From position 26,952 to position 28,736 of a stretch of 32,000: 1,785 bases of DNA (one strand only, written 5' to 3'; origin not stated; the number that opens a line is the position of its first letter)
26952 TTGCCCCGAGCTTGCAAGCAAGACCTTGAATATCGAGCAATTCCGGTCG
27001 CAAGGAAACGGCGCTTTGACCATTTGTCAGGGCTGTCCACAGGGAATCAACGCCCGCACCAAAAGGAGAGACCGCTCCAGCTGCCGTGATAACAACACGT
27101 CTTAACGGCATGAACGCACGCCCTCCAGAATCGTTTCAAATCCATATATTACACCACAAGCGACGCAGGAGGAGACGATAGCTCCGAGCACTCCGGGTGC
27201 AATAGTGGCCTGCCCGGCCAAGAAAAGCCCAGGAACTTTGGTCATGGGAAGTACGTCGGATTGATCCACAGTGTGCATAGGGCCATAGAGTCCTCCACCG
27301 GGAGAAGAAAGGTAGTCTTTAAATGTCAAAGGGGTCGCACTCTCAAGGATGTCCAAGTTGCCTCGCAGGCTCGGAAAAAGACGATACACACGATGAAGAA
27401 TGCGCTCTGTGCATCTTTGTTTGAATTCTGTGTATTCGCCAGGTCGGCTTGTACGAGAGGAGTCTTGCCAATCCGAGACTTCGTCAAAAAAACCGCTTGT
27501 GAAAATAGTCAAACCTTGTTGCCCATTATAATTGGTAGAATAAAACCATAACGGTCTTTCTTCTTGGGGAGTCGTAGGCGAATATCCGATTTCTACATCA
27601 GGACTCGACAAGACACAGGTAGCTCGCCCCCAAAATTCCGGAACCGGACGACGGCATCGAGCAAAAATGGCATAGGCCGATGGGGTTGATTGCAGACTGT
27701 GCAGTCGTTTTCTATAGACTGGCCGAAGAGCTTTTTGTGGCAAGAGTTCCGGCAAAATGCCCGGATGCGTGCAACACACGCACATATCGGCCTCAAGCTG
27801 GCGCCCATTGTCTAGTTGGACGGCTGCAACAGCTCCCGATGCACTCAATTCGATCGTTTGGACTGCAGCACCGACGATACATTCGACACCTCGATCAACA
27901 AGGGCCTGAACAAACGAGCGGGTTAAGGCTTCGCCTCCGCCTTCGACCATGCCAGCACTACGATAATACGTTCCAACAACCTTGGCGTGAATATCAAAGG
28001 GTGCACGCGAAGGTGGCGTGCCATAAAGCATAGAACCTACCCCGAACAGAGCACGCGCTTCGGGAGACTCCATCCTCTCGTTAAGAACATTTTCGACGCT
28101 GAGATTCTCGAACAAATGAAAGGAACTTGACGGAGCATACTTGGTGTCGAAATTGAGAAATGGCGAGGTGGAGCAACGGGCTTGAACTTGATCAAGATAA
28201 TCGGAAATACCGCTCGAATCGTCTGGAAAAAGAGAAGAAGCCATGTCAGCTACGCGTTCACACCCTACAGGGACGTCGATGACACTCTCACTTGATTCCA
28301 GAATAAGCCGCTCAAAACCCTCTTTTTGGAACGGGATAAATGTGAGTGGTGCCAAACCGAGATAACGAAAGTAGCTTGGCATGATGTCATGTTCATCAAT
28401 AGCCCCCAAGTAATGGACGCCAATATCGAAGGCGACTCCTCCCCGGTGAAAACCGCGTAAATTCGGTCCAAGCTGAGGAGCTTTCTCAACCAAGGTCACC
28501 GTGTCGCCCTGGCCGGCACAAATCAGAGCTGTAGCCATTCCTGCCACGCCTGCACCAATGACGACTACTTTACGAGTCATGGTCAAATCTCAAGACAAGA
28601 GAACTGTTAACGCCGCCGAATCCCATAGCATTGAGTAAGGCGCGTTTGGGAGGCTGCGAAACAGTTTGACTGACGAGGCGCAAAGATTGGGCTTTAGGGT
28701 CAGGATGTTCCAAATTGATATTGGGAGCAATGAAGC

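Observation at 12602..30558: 18-kb, 19-gene aryl-polyene-like type II PKS/FAS plus outer-membrane export operon with no aryl-starter genes and two embedded non-canonical enzymes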

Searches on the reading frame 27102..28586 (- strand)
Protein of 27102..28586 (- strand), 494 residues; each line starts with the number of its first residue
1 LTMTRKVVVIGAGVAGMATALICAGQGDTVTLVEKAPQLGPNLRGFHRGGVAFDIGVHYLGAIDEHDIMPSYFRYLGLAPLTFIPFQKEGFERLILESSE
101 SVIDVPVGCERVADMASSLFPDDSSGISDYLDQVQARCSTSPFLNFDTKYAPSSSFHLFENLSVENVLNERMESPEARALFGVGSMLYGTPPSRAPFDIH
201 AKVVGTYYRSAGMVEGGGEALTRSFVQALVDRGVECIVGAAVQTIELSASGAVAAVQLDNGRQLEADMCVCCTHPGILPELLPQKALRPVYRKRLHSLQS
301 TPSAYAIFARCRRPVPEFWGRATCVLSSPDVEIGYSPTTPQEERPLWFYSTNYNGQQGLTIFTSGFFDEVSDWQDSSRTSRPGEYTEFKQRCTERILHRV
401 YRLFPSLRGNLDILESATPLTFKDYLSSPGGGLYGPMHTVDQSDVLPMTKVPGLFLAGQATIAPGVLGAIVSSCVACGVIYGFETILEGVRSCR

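Call 5: search_protein_families(library=pfam, proteins=[window:27102-28586:-], max_evalue=0.01)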
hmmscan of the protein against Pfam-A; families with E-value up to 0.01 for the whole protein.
window:27102-28586:- (494 aa): 12 families
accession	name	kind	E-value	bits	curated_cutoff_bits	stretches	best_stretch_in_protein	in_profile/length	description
PF01593.30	Amino_oxidase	-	4.2e-24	86.1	19.8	1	14-478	1-440/443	Flavin containing amine oxidoreductase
PF01266.30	DAO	-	3.7e-16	60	27.9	2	6-40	1-35/353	FAD dependent oxidoreductase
PF13450.12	NAD_binding_8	-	3.3e-10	40.5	21.9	1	9-75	1-67/68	NAD(P)-binding Rossmann-like domain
PF07992.20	Pyr_redox_2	-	1.3e-09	38.4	26.1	1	5-40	143-178/291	Pyridine nucleotide-disulphide oxidoreductase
PF03486.20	HI0933_like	-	3.6e-08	33.6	50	1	6-45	2-41/244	HI0933-like protein Rossmann domain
PF00070.33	Pyr_redox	-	4.7e-07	30.7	22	1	6-42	1-37/82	Pyridine nucleotide-disulphide oxidoreductase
PF04820.20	Trp_halogenase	-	1.9e-06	27.5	21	1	231-298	170-233/458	Tryptophan halogenase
PF00890.30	FAD_binding_2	-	3.1e-06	27.1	20.4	1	7-40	2-35/414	FAD binding domain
PF12831.13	FAD_oxidored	-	2.2e-05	24.4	27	1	7-40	2-35/416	FAD dependent oxidoreductase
PF01262.27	AlaDh_PNT_C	-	0.0011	18.9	23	1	6-38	30-62/214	Alanine dehydrogenase/PNT, C-terminal domain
PF01134.28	GIDA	-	0.002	17.7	22.1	0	6-34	1-29/391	Glucose inhibited division protein A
PF01494.25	FAD_binding_3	-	0.0084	15.8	22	0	6-44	3-41/349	FAD binding domain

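Call 15: search_protein_families(library=ncbifam, proteins=[window:27102-28586:-], max_evalue=0.001)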
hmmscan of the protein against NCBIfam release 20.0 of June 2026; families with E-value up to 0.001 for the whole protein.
window:27102-28586:- (494 aa): 56 families (the best 25 are shown)
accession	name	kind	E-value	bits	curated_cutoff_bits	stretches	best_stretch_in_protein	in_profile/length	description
TIGR02733.1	desat_CrtD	equivalog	2.2e-24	86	549.7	2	219-472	232-478/492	C-3',4' desaturase CrtD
TIGR02734.1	crtI_fam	subfamily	8.7e-23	80.8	238.1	2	7-308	1-307/504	phytoene desaturase family protein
NF045637.1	carotdesatCrtDProt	equivalog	6.2e-21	74.5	580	2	160-280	164-282/485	1-hydroxycarotenoid 3,4-desaturase CrtD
NF058655.1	CrtID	equivalog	4e-17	62.2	640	1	7-308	1-307/478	bifunctional phytoene desaturase/3,4-desaturase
TIGR02730.1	carot_isom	equivalog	8.7e-16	57.8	586.9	1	357-478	368-485/493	carotenoid isomerase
TIGR03467.1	HpnE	equivalog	7e-15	55.3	283.05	1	7-64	1-61/430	hydroxysqualene dehydroxylase HpnE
NF005560.0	PRK07233.1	equivalog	3.1e-12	46.1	252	2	6-59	2-55/435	hypothetical protein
NF006130.0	PRK08274.1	equivalog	5.6e-09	35.3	369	1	5-38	6-39/467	FAD-dependent tricarballylate dehydrogenase TcuA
NF042421.1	hydcarot_desat_CrtD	equivalog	9.6e-08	30.9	500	1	6-271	3-274/487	1-hydroxycarotenoid 3,4-desaturase CrtD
TIGR03197.1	MnmC_Cterm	equivalog_domain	1e-07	31.4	174.2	1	6-40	1-35/400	FAD-dependent 5-carboxymethylaminomethyl-2-thiouridine(34) oxidoreductase MnmC1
NF009477.0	PRK12843.1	equivalog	2.2e-07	29.7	758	1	6-40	18-52/578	FAD-dependent oxidoreductase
NF004789.0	PRK06134.1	subfamily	2.7e-07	29.5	747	1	3-40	11-48/581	FAD-dependent oxidoreductase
TIGR00562.1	proto_IX_ox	equivalog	6.5e-07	28.3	97.85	1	4-108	2-104/470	protoporphyrinogen oxidase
NF045599.1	bili_reduct_long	exception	1.7e-06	26.6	750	1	4-42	381-419/641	bilirubin reductase, long form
NF001933.0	PRK00711.1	subfamily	1.9e-06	27.2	383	0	6-38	2-34/429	D-amino acid dehydrogenase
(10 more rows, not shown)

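Call 41: find_homologous_proteins(query=window:27102-28580:-, max_evalue=1e-10)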
Query window:27102-28580:- (492 aa): 71 proteins with E <= 1e-10 among 8000 candidates.
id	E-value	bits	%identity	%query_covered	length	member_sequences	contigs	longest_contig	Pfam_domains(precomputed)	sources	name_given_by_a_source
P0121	0.0e+0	1130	100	100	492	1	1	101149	PF01266.31,PF01593.31,PF13450.13,PF00890.31,PF07992.21,PF00070.34,PF03486.21,PF04820.21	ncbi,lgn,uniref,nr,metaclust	ncbi:phytoene desaturase family protein [Desulfovibrio inopinatus]|uniref:phytoene desaturase family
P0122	1.8e-102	362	39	100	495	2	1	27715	PF01266.31,PF01593.31,PF13450.13,PF00890.31,PF07992.21,PF00070.34,PF01494.26,PF12831.14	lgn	-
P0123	2.1e-101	358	38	98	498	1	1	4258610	PF01266.31,PF01593.31,PF13450.13,PF00890.31,PF07992.21,PF00070.34,PF03486.21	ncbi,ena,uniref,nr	ncbi:NAD(P)/FAD-dependent oxidoreductase [Maridesulfovibrio sp.]|uniref:phytoene desaturase family p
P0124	1.7e-100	355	37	100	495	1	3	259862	PF01266.31,PF01593.31,PF13450.13,PF00890.31,PF07992.21,PF00070.34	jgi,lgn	jgi:all-trans-retinol 13,14-reductase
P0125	1.5e-99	352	37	100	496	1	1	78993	PF01266.31,PF01593.31,PF13450.13,PF00890.31,PF00070.34,PF03486.21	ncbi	-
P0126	9.6e-99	349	38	100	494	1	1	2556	PF01266.31,PF01593.31,PF13450.13,PF00890.31,PF07992.21,PF00070.34,PF01134.29,PF12831.14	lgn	-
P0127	1.1e-98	349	36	100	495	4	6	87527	PF01266.31,PF01593.31,PF13450.13,PF00890.31,PF07992.21,PF03486.21,PF12831.14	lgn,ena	-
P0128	2.7e-98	348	37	100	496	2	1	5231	PF01266.31,PF01593.31,PF13450.13,PF00890.31,PF07992.21,PF03486.21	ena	-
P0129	7.6e-98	346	37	100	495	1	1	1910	PF01266.31,PF01593.31,PF13450.13,PF00890.31,PF07992.21,PF00070.34,PF01134.29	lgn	-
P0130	2.6e-97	345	37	100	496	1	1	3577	PF01266.31,PF01593.31,PF13450.13,PF00890.31,PF07992.21,PF03486.21,PF12831.14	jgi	jgi:all-trans-retinol 13,14-reductase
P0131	5.0e-97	344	38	100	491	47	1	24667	PF01266.31,PF01593.31,PF13450.13,PF00890.31,PF00070.34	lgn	-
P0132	8.2e-96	340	36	100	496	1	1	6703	PF01266.31,PF01593.31,PF13450.13,PF07992.21,PF00070.34,PF03486.21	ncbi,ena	-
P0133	1.9e-95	339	37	100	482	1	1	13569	PF01266.31,PF01593.31,PF13450.13,PF00890.31,PF00070.34,PF03486.21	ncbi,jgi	-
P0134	2.3e-94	335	36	100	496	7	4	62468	PF01266.31,PF01593.31,PF13450.13,PF07992.21,PF00070.34,PF03486.21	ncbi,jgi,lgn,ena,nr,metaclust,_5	ncbi:MAG: hypothetical protein BA870_12585 [Desulfuromonadales bacterium C00003094]|jgi:all-trans-re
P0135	2.3e-94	335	37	100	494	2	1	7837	PF01266.31,PF01593.31,PF13450.13,PF00890.31,PF07992.21,PF00070.34,PF01494.26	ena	-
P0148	5.6e-89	317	36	100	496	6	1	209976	PF01266.31,PF01593.31,PF13450.13,PF00890.31,PF07992.21,PF00070.34,PF03486.21,PF01494.26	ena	-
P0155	3.8e-87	311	33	97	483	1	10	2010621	PF01593.31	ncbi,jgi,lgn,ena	-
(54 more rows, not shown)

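Call 42: find_encoding_contigs(protein=P0148, flank=10000, max_places=1)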
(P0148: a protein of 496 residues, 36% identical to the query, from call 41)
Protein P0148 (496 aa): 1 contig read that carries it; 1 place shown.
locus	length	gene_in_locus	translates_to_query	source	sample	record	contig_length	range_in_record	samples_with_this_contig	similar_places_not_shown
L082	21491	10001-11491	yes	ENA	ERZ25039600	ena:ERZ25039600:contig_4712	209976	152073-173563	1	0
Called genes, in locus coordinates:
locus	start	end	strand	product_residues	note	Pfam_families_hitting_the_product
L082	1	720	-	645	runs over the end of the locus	PF01855:POR_N, PF02775:TPP_enzyme_C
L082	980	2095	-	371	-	PF04422:FrhB_FdhB_N, PF04432:FrhB_FdhB_C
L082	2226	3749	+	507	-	PF01590:GAF, PF13185:GAF_2 (weak), PF00004:AAA (faint), PF00158:Sigma54_activat, PF14532:Sigma54_activ_2, PF07724:AAA_2 (faint), PF07728:AAA_5 (weak), PF25601:AAA_lid_14, +1 more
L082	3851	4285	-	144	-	PF01850:PIN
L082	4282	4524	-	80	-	-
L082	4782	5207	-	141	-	PF24877:ILV_EDD_C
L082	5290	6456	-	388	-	PF00920:ILVD_EDD_N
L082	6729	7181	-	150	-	-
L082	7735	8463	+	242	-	PF00106:adh_short, PF08659:KR, PF13561:adh_short_C2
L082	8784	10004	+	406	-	PF00109:ketoacyl-synt, PF00108:Thiolase_N (faint), PF02801:Ketoacyl-synt_C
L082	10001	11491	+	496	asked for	PF00070:Pyr_redox (faint), PF00890:FAD_binding_2 (faint), PF01266:DAO, PF01494:FAD_binding_3 (weak), PF01593:Amino_oxidase, PF03486:HI0933_like (faint), PF07992:Pyr_redox_2 (faint), PF13450:NAD_binding_8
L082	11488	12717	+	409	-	PF00109:ketoacyl-synt, PF02801:Ketoacyl-synt_C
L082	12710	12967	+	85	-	PF00550:PP-binding (weak)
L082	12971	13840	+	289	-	PF01553:Acyltransferase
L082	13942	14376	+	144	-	PF22817:ApeP-like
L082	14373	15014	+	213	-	PF03548:LolA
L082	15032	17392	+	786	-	PF03176:MMPL (weak)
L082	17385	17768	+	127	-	PF22818:ApeI-like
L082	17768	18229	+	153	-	PF13279:4HBT_2, PF03061:4HBT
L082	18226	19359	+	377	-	PF00109:ketoacyl-synt, PF02801:Ketoacyl-synt_C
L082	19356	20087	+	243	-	PF00109:ketoacyl-synt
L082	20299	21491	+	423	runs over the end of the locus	PF02310:B12-binding (weak)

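Call 43: find_encoding_contigs(protein=P0155, flank=10000, max_places=1)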
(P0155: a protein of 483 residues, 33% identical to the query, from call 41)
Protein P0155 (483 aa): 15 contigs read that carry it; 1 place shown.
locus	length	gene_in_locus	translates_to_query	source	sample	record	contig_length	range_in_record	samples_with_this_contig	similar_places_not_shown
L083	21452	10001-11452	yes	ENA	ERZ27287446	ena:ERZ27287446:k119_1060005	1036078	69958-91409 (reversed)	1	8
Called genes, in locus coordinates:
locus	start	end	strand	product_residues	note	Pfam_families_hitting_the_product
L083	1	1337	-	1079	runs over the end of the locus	PF00873:ACR_tran, PF02355:SecD_SecF_C (faint)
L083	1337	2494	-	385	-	PF25919:BSH_CusB (faint), PF00364:Biotin_lipoyl (faint), PF25917:BSH_RND, PF25973:BSH_CzcB, PF25954:Beta-barrel_RND_2 (weak)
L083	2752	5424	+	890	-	PF13426:PAS_9, PF00989:PAS (weak), PF13426:PAS_9, PF08448:PAS_4, PF08447:PAS_3, PF00512:HisKA, PF02518:HATPase_c, PF00072:Response_reg, +1 more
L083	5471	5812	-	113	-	-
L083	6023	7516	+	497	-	PF01590:GAF, PF08447:PAS_3, PF00990:GGDEF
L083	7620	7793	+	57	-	-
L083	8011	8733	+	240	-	PF00106:adh_short, PF08659:KR, PF13561:adh_short_C2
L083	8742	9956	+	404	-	PF00109:ketoacyl-synt, PF00108:Thiolase_N (faint), PF02801:Ketoacyl-synt_C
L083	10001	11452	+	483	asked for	PF01593:Amino_oxidase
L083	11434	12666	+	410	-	PF00109:ketoacyl-synt, PF02801:Ketoacyl-synt_C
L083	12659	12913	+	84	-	PF00550:PP-binding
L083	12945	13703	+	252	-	PF01553:Acyltransferase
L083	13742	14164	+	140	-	-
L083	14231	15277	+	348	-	PF04055:Radical_SAM, PF13186:SPASM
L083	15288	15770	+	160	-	PF22817:ApeP-like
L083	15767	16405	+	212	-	PF03548:LolA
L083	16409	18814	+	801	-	PF03176:MMPL (weak)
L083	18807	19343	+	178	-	-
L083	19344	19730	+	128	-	PF22818:ApeI-like, PF07977:FabA (weak)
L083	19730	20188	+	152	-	PF13279:4HBT_2, PF03061:4HBT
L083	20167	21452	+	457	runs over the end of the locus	PF02310:B12-binding, PF04055:Radical_SAM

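Call 53: search_solved_structures(query=window:27102-28580:-, max_evalue=0.001)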
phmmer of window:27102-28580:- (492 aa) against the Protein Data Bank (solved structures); distinct sequences matched with E-value up to 0.001: 9.
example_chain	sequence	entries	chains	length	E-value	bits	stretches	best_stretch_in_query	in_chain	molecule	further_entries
4dgk_A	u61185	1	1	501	4.8e-08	35.3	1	5-264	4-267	Phytoene dehydrogenase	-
5z2g_A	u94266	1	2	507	1.4e-06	30.5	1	3-82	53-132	L-amino acid oxidase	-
4rep_A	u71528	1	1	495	1.9e-06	30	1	4-268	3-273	Gamma-carotene desaturase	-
5mog_A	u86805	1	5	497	6.3e-06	28.3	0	219-300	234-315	Phytoene dehydrogenase, chloroplastic/chromoplastic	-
7eme_A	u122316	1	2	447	5.6e-05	25.2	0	3-81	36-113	NAD(P)/FAD-dependent oxidoreductase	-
3kve_A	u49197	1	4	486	0.00036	22.5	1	3-77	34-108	L-amino acid oxidase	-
1reo_A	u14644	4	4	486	0.00046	22.2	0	3-77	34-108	AHPLAAO | L-amino acid oxidase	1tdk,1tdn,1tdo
4e0v_A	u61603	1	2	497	0.00047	22.1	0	3-86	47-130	L-amino-acid oxidase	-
1f8r_A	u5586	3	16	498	0.00065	21.7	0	3-76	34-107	L-AMINO ACID OXIDASE | L-amino-acid oxidase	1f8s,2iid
